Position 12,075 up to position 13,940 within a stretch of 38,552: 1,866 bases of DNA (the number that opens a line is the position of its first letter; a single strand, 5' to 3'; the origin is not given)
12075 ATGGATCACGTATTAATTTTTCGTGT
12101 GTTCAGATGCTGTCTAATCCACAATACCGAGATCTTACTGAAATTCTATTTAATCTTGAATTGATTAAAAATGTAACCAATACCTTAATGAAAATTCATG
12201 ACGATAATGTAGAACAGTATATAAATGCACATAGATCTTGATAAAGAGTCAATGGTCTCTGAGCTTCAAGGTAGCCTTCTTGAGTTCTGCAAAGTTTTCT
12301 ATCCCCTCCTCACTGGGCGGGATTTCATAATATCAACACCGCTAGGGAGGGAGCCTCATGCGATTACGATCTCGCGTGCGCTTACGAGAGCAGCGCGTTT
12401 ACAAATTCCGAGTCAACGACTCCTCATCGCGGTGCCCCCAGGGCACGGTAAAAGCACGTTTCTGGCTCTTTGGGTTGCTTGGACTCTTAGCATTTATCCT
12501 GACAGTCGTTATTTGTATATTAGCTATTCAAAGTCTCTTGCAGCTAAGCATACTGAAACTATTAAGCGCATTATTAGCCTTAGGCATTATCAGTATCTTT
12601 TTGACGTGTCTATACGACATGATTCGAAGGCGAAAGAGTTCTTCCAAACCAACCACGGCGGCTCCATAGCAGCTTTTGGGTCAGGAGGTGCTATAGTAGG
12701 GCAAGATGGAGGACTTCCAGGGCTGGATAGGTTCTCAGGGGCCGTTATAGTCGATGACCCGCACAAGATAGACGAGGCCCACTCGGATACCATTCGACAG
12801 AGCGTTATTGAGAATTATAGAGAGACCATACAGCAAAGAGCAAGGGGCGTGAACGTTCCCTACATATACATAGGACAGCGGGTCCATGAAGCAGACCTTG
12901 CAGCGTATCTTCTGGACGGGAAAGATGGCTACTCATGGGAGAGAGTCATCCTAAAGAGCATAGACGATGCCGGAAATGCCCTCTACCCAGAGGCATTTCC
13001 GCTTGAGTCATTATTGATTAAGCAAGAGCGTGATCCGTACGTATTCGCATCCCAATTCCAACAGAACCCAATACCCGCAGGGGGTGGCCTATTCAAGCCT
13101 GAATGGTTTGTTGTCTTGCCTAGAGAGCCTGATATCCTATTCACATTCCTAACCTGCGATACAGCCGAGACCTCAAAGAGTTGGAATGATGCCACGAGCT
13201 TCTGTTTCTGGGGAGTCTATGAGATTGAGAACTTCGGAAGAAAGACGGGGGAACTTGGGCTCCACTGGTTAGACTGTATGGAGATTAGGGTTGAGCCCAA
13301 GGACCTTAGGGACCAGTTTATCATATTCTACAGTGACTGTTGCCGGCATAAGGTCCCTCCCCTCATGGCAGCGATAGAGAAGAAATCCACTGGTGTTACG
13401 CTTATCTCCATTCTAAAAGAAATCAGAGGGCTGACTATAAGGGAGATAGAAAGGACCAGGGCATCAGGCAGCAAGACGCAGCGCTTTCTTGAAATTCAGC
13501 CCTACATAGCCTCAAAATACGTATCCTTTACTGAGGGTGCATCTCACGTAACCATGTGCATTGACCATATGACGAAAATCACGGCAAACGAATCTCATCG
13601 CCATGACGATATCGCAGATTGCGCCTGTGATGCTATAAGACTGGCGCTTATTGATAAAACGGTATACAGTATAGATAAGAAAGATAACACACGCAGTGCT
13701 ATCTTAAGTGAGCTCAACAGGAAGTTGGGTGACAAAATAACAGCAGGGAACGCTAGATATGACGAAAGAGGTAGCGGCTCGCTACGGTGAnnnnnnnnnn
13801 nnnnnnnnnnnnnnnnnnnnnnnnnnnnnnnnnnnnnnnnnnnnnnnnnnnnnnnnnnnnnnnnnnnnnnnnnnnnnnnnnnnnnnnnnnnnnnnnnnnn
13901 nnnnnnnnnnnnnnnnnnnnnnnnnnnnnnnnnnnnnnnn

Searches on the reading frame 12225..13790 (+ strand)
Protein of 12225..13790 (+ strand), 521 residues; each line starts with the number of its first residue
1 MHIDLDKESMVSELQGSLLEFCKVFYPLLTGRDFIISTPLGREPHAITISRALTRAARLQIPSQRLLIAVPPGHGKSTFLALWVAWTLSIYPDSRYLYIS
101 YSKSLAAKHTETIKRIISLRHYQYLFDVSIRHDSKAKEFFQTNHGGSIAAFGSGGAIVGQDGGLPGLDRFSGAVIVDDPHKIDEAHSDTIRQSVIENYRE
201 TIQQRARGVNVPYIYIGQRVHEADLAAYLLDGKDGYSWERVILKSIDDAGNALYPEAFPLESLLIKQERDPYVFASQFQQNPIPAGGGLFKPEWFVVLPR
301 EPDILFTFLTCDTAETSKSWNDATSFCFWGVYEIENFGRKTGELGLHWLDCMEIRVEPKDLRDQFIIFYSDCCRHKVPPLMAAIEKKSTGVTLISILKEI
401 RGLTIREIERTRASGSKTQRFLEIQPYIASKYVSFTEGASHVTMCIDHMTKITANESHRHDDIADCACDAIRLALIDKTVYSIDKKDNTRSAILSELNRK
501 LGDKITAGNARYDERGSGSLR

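Call 22: search_dna_similar(query=window:12225-13790:+, collection=phages, mode=protein, max_rows=15)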
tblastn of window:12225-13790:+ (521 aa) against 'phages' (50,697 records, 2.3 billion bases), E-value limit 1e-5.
Records with a match: 1612; places in all: 1616; records where one place covers at least 80% of the query: 282.
Best place of each record, by identity: <60% 1612.
By first word of the organism name: Klebsiella 445; Escherichia 340; Vibrio 99; Microbacterium 77; Acinetobacter 51; Gordonia 46; Bacteriophage 42; Brucella 41; Helicobacter 38; Shigella 35; and 72 more.
By host as written in the record: - 204; Klebsiella pneumoniae 196; Escherichia coli 95; Escherichia coli DSM 12242 43; Gordonia terrae 3612 42; Escherichia coli K-12 MG1655 35; Helicobacter pylori 30; Microbacterium paraoxydans NWU1 26; and 405 more.
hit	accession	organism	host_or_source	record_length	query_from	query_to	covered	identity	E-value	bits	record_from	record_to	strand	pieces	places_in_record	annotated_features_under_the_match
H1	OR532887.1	Klebsiella phage RCIP0093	Klebsiella pneumoniae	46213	1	457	88%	31.6%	2e-44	174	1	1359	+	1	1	hypothetical protein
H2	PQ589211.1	Klebsiella phage vB_KpnM_JYSS3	Klebsiella pneumoniae 21AA2216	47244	1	457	88%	31.6%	2e-44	174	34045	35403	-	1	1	none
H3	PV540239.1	Klebsiella phage BUCT791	Klebsiella pneumoniae K4069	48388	1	457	88%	31.4%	3e-44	173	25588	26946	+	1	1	terminase large subunit | terminase small subunit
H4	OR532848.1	Klebsiella phage RCIP0054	Klebsiella pneumoniae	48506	14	457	85%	31.8%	5e-44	173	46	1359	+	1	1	hypothetical protein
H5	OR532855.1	Klebsiella phage RCIP0061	Klebsiella pneumoniae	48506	14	457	85%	31.8%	5e-44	173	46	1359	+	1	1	hypothetical protein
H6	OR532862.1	Klebsiella phage RCIP0068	Klebsiella pneumoniae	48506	14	457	85%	31.8%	5e-44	173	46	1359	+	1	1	hypothetical protein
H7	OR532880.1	Klebsiella phage RCIP0086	Klebsiella pneumoniae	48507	14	457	85%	31.8%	5e-44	173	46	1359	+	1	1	hypothetical protein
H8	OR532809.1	Klebsiella phage RCIP0015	Klebsiella pneumoniae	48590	14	457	85%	31.6%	1e-44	174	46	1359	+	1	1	hypothetical protein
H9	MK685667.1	Klebsiella phage vB_KpnM_IME346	-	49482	14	457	85%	31.6%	2e-44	174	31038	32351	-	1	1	large subunit terminase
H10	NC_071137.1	Klebsiella phage vB_KpnM_IME346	-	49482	14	457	85%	31.6%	2e-44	174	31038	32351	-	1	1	terminase large subunit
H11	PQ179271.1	Klebsiella phage PCCM_KpPS2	Klebsiella pneumoniae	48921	14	457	85%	31.6%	2e-44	174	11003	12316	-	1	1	terminase large subunit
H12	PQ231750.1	Klebsiella phage PCCM_KpP_22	Klebsiella pneumoniae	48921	14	457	85%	31.6%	2e-44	174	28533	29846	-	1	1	terminase large subunit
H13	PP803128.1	Klebsiella phage vB_Kpn_HF1013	Klebsiella pneumoniae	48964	14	457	85%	31.6%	2e-44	174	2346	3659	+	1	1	terminase large subunit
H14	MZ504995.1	Klebsiella phage Geezett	Klebsiella pneumoniae GZ-1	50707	14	457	85%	31.6%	2e-44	174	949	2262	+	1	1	terminase large subunit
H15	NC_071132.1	Klebsiella phage Geezett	Klebsiella pneumoniae GZ-1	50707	14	457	85%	31.6%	2e-44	174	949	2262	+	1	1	terminase large subunit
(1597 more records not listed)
